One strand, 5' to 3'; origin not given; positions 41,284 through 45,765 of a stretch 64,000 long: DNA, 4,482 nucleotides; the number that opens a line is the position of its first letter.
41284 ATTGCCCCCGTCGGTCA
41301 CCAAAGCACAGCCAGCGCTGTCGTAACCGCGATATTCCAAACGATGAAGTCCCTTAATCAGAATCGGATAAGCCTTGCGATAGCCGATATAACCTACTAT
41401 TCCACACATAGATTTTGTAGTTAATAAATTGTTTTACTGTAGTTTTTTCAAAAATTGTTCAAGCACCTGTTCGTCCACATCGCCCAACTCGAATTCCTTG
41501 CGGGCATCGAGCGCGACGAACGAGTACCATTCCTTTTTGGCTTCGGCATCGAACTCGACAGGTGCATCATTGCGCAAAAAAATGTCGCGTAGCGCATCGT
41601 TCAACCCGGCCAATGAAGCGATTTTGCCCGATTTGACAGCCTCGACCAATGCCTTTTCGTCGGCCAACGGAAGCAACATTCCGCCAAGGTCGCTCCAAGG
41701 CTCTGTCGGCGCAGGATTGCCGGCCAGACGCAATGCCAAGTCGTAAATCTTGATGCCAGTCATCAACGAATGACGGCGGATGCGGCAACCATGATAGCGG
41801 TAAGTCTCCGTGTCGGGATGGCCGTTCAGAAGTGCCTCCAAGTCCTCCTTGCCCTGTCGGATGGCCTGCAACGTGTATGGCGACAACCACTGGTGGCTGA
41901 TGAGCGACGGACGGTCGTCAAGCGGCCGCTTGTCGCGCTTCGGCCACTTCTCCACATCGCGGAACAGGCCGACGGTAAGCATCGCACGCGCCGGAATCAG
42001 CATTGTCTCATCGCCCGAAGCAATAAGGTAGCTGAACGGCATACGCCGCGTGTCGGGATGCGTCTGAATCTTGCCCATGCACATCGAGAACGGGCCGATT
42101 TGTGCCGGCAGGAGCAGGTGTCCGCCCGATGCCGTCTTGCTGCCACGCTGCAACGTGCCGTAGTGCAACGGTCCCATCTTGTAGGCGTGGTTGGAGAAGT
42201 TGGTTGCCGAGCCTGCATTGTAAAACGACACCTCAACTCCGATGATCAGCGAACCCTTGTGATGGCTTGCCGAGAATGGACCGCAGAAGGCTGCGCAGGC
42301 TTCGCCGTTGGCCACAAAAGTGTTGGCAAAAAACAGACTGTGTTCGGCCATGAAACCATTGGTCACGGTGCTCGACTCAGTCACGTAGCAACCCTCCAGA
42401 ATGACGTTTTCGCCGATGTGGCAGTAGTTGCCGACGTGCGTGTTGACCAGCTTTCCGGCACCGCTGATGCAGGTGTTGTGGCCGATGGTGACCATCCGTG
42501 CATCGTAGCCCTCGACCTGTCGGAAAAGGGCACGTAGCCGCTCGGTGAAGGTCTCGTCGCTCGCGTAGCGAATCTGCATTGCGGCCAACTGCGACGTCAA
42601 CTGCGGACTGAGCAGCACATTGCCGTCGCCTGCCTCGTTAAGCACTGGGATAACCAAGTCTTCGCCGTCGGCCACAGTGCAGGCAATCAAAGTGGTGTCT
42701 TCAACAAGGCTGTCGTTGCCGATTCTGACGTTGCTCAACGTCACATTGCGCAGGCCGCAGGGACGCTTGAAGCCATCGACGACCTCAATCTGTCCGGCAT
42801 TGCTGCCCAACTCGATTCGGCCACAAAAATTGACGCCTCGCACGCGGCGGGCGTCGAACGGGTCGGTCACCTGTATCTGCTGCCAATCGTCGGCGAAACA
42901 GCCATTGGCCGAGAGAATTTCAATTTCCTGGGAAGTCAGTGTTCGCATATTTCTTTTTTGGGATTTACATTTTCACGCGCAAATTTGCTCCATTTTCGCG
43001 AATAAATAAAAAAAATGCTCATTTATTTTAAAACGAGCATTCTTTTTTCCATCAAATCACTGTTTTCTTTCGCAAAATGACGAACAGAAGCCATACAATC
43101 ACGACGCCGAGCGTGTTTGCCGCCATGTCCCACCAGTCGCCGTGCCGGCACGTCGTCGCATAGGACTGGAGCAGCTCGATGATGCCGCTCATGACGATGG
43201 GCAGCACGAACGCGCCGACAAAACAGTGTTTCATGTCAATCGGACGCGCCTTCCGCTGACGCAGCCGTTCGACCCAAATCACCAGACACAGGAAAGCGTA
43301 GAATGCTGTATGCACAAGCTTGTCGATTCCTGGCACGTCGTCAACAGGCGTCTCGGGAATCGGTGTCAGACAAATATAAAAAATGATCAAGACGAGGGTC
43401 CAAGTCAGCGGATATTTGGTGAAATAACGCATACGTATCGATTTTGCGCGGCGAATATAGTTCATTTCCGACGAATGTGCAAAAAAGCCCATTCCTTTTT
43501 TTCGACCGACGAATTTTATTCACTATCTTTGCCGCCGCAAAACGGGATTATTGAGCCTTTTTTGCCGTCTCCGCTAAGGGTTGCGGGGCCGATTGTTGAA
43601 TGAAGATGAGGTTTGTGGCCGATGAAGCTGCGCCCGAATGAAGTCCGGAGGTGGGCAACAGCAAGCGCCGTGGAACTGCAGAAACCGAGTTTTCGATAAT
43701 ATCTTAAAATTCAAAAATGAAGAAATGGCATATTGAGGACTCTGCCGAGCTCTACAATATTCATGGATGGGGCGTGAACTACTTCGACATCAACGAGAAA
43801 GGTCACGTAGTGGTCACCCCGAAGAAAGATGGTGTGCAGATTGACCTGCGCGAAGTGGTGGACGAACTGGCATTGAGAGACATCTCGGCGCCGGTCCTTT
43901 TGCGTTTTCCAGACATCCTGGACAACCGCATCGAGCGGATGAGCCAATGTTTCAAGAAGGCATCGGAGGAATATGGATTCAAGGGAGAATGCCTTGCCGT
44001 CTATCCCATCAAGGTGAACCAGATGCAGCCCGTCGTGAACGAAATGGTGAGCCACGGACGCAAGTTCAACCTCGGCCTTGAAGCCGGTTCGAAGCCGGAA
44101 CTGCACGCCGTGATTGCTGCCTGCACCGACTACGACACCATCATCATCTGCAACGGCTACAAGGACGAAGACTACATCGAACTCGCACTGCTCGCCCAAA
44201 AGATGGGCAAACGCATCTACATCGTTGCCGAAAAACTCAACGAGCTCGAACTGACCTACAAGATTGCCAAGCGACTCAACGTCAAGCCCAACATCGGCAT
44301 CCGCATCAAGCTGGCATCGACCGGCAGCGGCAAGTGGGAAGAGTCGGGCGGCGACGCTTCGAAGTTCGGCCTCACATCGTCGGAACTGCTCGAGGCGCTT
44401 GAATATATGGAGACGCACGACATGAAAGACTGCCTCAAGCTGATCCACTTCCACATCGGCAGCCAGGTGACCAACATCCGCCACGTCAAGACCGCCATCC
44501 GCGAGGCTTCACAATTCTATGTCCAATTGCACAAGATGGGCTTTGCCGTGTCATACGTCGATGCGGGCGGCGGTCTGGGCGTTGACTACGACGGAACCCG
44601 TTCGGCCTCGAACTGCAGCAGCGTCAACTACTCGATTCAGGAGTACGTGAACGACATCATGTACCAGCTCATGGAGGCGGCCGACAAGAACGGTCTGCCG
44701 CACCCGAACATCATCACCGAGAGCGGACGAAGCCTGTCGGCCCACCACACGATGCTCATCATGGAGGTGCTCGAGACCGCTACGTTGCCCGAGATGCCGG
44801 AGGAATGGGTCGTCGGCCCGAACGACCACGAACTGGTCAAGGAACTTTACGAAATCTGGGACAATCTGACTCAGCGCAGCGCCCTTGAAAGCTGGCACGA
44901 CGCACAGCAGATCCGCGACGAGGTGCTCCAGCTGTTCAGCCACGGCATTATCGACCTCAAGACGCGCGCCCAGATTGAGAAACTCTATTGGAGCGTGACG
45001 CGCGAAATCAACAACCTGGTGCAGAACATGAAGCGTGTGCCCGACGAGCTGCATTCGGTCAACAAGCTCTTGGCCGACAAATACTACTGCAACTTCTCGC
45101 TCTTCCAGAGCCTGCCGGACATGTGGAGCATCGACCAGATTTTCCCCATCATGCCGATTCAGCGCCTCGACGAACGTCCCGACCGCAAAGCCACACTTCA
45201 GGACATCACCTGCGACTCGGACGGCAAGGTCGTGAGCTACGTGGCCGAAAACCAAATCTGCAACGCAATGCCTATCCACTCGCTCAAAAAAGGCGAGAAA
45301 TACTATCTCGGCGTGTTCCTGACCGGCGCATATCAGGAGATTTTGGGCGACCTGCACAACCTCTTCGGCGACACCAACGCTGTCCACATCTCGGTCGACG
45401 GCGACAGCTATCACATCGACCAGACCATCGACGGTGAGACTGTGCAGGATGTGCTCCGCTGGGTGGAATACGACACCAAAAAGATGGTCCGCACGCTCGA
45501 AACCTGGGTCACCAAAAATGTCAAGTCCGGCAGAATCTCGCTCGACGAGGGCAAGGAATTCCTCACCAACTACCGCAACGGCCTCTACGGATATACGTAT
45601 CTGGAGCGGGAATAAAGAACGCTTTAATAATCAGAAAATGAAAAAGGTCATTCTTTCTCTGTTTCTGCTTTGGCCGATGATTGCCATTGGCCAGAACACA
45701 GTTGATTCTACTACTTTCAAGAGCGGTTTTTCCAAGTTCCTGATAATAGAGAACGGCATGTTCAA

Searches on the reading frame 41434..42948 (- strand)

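Call 29: search_protein_families(library=pfam, proteins=[window:41434-42948:-], max_evalue=0.001)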
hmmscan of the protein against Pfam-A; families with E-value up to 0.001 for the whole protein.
window:41434-42948:- (504 aa): 3 families
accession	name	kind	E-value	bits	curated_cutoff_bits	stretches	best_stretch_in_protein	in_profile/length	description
PF16314.11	DUF4954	-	1.2e-100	337.7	26.2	3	178-373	237-432/433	Domain of unknown function (DUF4954)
PF25084.1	LbH_EIF2B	-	2.2e-09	37.7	54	1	152-214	21-83/105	EIF2B subunit epsilon LbH domain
PF20683.2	DUF6819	-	3e-05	24.2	23.5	1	415-459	17-61/171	Domain of unknown function (DUF6819)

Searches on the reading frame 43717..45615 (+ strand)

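Call 29: search_protein_families(library=pfam, proteins=[window:43717-45615:+], max_evalue=0.001)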
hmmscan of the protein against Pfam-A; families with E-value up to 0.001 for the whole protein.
window:43717-45615:+ (632 aa): 3 families
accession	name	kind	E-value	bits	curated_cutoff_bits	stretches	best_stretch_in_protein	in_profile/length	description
PF02784.22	Orn_Arg_deC_N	-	5.3e-44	150.9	23.4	1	79-342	8-247/247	Pyridoxal-dependent decarboxylase, pyridoxal binding domain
PF17810.6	Arg_decarb_HB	-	2.5e-26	92.2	23.3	1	369-448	3-83/84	Arginine decarboxylase helical bundle domain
PF17944.6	Arg_decarbox_C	-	4.9e-14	53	23.3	1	576-629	1-51/51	Arginine decarboxylase C-terminal helical extension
